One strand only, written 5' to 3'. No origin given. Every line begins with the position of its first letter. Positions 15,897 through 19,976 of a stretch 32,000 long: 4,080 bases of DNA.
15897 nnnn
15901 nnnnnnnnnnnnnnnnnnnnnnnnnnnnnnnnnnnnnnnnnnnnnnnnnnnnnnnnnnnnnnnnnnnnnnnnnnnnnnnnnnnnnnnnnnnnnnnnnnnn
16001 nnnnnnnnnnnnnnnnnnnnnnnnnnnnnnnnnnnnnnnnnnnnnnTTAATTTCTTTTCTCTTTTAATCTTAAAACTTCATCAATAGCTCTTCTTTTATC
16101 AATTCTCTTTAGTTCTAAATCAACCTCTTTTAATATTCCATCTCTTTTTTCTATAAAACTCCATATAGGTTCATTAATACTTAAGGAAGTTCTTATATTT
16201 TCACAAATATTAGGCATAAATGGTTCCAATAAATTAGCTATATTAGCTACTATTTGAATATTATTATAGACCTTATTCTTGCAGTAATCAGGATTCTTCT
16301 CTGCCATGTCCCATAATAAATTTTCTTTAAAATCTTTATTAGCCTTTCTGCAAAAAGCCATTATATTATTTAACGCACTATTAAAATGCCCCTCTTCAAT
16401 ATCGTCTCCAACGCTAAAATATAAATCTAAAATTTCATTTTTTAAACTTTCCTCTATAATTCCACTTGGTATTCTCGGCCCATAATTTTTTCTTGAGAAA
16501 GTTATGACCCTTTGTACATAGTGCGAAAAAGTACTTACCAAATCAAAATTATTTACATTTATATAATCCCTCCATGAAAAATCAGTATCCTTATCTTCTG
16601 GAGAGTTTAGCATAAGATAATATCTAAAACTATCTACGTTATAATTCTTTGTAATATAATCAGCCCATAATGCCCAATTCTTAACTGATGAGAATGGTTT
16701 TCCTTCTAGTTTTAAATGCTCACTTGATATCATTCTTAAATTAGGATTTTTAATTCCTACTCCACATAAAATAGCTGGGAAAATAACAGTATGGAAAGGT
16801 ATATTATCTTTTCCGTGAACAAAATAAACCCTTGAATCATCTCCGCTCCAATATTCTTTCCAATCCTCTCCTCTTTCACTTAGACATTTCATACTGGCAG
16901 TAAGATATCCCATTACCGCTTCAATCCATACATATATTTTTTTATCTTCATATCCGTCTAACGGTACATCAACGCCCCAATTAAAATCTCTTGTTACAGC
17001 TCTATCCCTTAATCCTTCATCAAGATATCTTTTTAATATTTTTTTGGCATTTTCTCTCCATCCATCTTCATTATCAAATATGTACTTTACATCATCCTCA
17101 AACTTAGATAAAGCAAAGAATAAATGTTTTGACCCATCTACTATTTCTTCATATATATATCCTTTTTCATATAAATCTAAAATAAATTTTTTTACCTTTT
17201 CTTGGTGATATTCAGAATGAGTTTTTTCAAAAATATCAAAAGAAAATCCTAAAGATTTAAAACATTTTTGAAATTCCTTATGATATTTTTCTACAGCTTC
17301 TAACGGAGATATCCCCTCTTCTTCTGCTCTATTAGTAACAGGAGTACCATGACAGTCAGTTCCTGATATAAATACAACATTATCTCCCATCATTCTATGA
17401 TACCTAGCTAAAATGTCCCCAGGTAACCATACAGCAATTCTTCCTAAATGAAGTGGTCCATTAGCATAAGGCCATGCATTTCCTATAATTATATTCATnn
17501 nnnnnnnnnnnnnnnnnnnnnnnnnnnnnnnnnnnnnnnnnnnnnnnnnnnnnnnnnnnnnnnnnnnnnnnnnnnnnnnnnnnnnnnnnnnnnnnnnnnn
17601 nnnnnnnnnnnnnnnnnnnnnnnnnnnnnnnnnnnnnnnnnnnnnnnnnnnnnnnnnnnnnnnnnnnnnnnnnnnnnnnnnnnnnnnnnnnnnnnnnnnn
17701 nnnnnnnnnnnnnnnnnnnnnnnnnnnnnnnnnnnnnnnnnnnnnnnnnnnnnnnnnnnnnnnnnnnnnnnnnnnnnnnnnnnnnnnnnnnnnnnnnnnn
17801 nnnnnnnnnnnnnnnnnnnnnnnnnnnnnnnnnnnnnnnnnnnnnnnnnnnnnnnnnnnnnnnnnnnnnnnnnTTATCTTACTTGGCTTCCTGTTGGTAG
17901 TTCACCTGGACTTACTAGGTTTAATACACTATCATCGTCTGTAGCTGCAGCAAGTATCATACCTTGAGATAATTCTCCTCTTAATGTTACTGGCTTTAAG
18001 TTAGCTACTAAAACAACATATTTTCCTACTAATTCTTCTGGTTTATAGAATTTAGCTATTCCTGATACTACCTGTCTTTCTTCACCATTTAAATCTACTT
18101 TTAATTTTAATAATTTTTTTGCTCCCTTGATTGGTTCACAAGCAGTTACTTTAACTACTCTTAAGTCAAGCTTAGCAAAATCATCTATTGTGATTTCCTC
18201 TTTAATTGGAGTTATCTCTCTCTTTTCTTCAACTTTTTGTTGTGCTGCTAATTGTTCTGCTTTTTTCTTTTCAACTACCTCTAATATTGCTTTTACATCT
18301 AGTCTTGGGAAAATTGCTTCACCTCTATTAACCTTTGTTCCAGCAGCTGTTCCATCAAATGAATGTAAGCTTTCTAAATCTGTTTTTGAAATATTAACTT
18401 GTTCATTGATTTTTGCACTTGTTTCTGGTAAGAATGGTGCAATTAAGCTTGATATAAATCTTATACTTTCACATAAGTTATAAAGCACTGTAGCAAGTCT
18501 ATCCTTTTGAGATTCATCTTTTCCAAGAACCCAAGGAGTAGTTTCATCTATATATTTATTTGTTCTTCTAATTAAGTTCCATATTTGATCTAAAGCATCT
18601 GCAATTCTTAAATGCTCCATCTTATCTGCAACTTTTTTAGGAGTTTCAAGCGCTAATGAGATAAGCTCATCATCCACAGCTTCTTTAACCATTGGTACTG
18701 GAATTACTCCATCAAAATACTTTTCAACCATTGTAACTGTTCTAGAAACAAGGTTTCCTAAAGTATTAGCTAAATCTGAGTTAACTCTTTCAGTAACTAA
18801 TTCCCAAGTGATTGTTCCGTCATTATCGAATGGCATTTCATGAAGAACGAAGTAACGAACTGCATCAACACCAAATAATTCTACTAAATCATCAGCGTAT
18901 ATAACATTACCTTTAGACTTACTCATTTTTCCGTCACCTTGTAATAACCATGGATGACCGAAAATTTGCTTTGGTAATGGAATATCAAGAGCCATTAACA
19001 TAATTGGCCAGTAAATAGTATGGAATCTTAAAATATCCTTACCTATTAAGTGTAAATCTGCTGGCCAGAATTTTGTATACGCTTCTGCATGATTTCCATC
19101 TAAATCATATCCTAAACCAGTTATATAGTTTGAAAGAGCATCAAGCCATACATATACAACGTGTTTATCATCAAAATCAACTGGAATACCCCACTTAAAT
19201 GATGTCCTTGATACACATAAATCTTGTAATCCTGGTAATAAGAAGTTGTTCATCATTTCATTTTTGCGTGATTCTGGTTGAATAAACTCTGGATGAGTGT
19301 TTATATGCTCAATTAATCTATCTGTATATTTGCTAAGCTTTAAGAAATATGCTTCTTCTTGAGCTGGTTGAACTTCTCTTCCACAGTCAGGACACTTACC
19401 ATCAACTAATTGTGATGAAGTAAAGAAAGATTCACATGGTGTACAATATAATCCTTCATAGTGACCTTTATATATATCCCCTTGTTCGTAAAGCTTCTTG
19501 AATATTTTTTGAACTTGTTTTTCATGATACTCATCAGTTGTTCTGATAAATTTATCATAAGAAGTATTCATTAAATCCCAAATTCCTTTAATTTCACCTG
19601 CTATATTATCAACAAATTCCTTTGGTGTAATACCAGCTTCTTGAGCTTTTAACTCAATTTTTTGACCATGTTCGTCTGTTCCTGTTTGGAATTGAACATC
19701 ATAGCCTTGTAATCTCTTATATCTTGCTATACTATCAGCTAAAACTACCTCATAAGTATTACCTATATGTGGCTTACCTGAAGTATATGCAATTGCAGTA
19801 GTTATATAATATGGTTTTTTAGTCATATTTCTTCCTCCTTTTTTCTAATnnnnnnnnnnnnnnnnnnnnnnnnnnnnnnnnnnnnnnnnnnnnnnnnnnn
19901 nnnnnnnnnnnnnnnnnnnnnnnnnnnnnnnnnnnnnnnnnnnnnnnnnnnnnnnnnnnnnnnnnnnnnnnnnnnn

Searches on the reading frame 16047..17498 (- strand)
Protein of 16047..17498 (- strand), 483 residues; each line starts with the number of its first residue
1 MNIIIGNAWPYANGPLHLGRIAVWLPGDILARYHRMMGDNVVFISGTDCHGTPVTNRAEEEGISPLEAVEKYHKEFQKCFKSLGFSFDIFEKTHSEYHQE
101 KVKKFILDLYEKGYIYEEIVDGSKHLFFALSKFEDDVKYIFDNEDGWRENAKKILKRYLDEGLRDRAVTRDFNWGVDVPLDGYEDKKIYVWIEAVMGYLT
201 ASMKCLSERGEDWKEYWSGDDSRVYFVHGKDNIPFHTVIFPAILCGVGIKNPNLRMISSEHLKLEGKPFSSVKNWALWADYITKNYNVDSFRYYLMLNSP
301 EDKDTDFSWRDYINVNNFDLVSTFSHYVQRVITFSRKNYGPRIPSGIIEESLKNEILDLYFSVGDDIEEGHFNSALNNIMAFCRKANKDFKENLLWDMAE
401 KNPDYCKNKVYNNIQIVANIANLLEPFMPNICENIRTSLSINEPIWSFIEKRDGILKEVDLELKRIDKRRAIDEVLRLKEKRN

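Call 7: search_protein_families(library=pfam, proteins=[window:16047-17498:-], max_evalue=0.01)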
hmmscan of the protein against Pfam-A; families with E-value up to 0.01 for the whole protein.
window:16047-17498:- (483 aa): 5 families
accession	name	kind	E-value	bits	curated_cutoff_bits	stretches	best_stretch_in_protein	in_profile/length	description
PF09334.17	tRNA-synt_1g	-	4.8e-103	345.4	20.1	2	120-331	178-390/391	tRNA synthetases class I (M)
PF00133.28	tRNA-synt_1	-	7.8e-14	51.7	22.7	1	7-137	29-180/414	tRNA synthetases class I (I, L, M and V)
PF01406.26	tRNA-synt_1e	-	8.7e-07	29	27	1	16-120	23-126/301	tRNA synthetases class I (C) catalytic domain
PF08264.19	Anticodon_1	-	4.3e-06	27.1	25.1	1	361-438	13-92/148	Anticodon-binding domain of tRNA ligase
PF19303.5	Anticodon_3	-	0.0026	18.1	23.5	1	349-447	11-109/152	Anticodon binding domain of methionyl tRNA ligase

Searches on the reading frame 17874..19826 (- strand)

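Call 7: search_protein_families(library=pfam, proteins=[window:17874-19826:-], max_evalue=0.01)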
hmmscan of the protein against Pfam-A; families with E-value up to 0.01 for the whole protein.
window:17874-19826:- (650 aa): 7 families
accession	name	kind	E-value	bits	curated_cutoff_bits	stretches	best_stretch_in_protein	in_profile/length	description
PF09334.17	tRNA-synt_1g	-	1.2e-113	380.3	20.1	2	156-363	180-390/391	tRNA synthetases class I (M)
PF00133.28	tRNA-synt_1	-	8.1e-34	117.5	22.7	2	3-216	22-243/414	tRNA synthetases class I (I, L, M and V)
PF01588.26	tRNA_bind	-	4.3e-28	97.7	27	1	555-647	1-95/96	Putative tRNA binding domain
PF01406.26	tRNA-synt_1e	-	2.5e-10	40.6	27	1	17-122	21-125/301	tRNA synthetases class I (C) catalytic domain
PF01921.24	tRNA-synt_1f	-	2.4e-09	37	27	1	261-332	240-314/360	tRNA synthetases class I (K)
PF19303.5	Anticodon_3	-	4.7e-08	33.5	23.5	1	393-506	22-132/152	Anticodon binding domain of methionyl tRNA ligase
PF08264.19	Anticodon_1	-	6.7e-07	29.7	25.1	1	387-526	3-137/148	Anticodon-binding domain of tRNA ligase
